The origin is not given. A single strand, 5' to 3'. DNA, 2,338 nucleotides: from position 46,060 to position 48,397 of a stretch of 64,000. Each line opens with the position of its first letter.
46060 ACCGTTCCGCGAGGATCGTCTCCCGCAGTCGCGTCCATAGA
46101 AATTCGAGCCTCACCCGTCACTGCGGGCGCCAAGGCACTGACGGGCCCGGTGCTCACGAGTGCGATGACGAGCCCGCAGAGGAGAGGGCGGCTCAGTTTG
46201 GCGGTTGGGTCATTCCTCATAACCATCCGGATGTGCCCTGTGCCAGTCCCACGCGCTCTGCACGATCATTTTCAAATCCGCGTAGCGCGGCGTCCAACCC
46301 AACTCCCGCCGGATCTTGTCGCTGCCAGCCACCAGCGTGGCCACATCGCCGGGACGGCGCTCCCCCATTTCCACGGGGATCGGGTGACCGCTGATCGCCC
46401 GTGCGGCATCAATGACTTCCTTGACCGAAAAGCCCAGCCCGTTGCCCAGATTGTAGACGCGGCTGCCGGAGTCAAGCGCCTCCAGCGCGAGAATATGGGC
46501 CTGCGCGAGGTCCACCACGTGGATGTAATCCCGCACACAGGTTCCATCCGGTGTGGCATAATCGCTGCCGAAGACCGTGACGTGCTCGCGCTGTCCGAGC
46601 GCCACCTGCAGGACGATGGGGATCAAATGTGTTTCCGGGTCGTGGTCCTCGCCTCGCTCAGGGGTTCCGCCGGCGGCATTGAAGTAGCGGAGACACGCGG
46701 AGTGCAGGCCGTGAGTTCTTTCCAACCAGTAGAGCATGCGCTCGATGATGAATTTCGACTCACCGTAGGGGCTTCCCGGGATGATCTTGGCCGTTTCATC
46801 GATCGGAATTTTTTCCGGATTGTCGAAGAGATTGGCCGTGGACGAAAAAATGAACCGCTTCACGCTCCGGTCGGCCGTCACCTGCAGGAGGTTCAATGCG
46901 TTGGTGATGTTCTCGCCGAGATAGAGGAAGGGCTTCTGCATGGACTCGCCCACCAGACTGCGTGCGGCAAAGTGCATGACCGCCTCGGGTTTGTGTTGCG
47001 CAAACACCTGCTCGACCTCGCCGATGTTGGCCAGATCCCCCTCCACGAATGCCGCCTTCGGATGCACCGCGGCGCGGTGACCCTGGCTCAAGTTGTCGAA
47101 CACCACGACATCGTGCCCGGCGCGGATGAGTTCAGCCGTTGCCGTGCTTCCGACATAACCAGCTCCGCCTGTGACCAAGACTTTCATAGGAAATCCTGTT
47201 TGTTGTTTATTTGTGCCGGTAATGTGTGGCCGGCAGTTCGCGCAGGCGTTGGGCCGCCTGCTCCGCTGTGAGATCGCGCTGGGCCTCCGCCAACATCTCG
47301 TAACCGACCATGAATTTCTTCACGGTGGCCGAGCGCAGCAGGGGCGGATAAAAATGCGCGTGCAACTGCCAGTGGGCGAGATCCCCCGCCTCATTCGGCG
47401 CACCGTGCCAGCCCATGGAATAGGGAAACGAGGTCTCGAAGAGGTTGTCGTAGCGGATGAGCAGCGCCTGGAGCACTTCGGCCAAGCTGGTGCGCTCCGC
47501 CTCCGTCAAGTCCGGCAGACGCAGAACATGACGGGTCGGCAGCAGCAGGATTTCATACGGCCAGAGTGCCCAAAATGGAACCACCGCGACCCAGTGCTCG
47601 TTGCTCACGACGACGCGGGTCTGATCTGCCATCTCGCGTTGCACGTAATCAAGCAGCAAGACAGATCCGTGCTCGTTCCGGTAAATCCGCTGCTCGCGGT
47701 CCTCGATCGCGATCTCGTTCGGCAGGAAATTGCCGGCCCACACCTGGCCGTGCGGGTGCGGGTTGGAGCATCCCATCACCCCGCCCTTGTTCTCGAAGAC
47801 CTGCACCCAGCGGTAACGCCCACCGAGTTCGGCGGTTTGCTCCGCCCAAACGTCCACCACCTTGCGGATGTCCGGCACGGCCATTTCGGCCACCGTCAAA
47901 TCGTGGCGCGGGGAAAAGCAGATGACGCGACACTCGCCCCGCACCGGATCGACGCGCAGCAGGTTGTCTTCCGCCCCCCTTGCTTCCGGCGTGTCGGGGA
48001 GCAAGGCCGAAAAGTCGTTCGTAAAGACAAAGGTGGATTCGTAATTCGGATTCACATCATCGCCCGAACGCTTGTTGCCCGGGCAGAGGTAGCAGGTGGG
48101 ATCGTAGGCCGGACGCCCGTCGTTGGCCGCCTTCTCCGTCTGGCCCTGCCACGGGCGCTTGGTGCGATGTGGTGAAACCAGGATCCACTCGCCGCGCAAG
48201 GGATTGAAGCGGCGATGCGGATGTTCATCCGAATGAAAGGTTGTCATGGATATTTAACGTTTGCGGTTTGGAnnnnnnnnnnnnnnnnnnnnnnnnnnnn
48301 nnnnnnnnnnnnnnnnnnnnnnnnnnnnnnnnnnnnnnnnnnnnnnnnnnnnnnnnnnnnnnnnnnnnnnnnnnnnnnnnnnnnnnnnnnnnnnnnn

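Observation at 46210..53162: Phosphorolytic galactoside module (GPH symporter, cytoplasmic GH43, GH112, galT, galE) that lacks the kinase of the classical GNB/LNB pathway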

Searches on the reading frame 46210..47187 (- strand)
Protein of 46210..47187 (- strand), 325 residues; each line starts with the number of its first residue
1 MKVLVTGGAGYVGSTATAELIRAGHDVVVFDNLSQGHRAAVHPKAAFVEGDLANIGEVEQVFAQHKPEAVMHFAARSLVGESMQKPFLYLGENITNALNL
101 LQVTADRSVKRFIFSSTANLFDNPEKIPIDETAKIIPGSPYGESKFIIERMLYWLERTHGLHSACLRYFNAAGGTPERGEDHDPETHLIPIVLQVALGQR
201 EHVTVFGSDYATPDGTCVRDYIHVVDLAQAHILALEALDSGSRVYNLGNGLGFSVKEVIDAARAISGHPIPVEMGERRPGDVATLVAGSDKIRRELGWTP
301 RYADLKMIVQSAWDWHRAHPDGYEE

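Call 4: search_protein_families(library=pfam, proteins=[window:46210-47187:-])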
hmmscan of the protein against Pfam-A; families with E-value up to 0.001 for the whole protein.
window:46210-47187:- (325 aa): 7 families
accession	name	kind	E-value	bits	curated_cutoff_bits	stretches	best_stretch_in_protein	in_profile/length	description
PF01370.27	Epimerase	-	4e-57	193.8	20.9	1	3-248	1-240/240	NAD dependent epimerase/dehydratase family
PF16363.11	GDP_Man_Dehyd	-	9.9e-53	180.1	27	1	4-303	1-324/332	GDP-mannose 4,6 dehydratase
PF04321.23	RmlD_sub_bind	-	2.5e-12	46.9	27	1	1-151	1-135/287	RmlD substrate binding domain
PF01073.25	3Beta_HSD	-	7.6e-12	45.3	22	1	4-151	1-156/280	3-beta hydroxysteroid dehydrogenase/isomerase family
PF02719.21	Polysacc_synt_2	-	5.6e-09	36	20.2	1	3-118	1-129/293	Polysaccharide biosynthesis protein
PF13460.12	NAD_binding_10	-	1.8e-08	34.9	27.2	1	7-124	1-106/184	NAD(P)H-binding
PF05368.20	NmrA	-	0.00021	21.5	27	1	2-120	4-110/298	NmrA-like family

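Call 5: search_protein_families(library=ncbifam, proteins=[window:46210-47187:-])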
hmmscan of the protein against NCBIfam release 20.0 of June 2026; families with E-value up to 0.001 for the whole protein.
window:46210-47187:- (325 aa): 26 families (the best 25 are shown)
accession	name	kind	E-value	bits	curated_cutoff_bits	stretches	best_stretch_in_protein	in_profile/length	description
TIGR01179.1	galE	equivalog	3.4e-121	404.1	262.3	1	2-322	1-331/332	UDP-glucose 4-epimerase GalE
NF007956.0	PRK10675.1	subfamily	3.8e-80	269.6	394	1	1-325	1-338/338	UDP-glucose 4-epimerase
TIGR01181.1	dTDP_gluc_dehyt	equivalog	1.1e-36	126.6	365.1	1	2-320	1-315/321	dTDP-glucose 4,6-dehydratase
TIGR02197.1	heptose_epim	equivalog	3.2e-30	105.4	274.6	1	3-265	1-259/316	ADP-glyceromanno-heptose 6-epimerase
TIGR04180.1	EDH_00030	hypoth_equivalog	3.1e-27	95.4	475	1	3-302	1-296/297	NAD-dependent 4,6-dehydratase LegB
NF007582.0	PRK10217.1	equivalog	1.6e-22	80.1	698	1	2-302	3-318/355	dTDP-glucose 4,6-dehydratase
NF007490.0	PRK10084.1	subfamily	7.1e-22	77.9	649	1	1-302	1-321/361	dTDP-glucose 4,6-dehydratase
TIGR02622.1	CDP_4_6_dhtase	equivalog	1.5e-16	60.5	278.45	1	2-318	6-332/352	CDP-glucose 4,6-dehydratase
NF011728.1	PRK15181.1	equivalog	5.1e-16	58.6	760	1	3-259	18-275/348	Vi polysaccharide biosynthesis UDP-N-acetylglucosaminuronic acid C-4 epimerase TviC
TIGR03466.1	HpnA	hypoth_equivalog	1.2e-15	57.3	367.65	1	1-155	1-155/327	hopanoid-associated sugar epimerase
NF042422.1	oxyalk_red_OleD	equivalog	6.9e-15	55.2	580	1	1-269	1-253/329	2-alkyl-3-oxoalkanoate reductase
NF047922.1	GDPFucSynFcl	equivalog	1.7e-13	50.7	500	1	2-318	4-303/308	GDP-L-fucose synthase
NF008360.0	PRK11150.1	equivalog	7.4e-13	48.4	452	1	3-263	2-251/310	ADP-glyceromanno-heptose 6-epimerase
NF043036.1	ErythonDh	equivalog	4.7e-12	45.8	325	1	1-153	1-161/321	D-erythronate dehydrogenase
NF042423.1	oxyalk_red_Shew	equivalog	6e-12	45.3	580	1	2-243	10-234/331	2-alkyl-3-oxoalkanoate reductase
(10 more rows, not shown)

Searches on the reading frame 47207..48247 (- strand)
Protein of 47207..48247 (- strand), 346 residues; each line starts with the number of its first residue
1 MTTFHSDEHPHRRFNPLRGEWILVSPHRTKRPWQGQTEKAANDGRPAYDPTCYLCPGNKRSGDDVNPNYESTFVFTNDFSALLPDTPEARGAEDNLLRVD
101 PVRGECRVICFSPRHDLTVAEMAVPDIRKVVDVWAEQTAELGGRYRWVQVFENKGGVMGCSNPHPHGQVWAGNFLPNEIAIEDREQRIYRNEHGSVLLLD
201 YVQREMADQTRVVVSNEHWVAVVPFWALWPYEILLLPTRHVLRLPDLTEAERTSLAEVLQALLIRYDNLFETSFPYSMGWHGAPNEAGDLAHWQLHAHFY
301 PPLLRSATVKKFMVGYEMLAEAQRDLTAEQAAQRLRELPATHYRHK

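Call 4: search_protein_families(library=pfam, proteins=[window:47207-48247:-])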
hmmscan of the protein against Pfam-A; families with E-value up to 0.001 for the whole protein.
window:47207-48247:- (346 aa): 2 families
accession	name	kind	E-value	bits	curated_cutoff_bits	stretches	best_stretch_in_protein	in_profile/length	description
PF02744.22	GalP_UDP_tr_C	-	1.8e-70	236.4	29.2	1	183-345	2-163/165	Galactose-1-phosphate uridyl transferase, C-terminal domain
PF01087.27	GalP_UDP_transf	-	2.8e-69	233.7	22.1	1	4-176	3-184/184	Galactose-1-phosphate uridyl transferase, N-terminal domain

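Call 5: search_protein_families(library=ncbifam, proteins=[window:47207-48247:-])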
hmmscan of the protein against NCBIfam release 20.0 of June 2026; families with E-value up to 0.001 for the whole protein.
window:47207-48247:- (346 aa): 2 families
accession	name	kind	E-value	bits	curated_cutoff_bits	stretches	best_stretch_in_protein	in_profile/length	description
NF008724.0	PRK11720.1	equivalog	8.8e-177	587.4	448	1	2-345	2-345/348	UDP-glucose--hexose-1-phosphate uridylyltransferase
TIGR00209.1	galT_1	equivalog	7.3e-170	564.5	102.1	1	1-345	2-346/349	galactose-1-phosphate uridylyltransferase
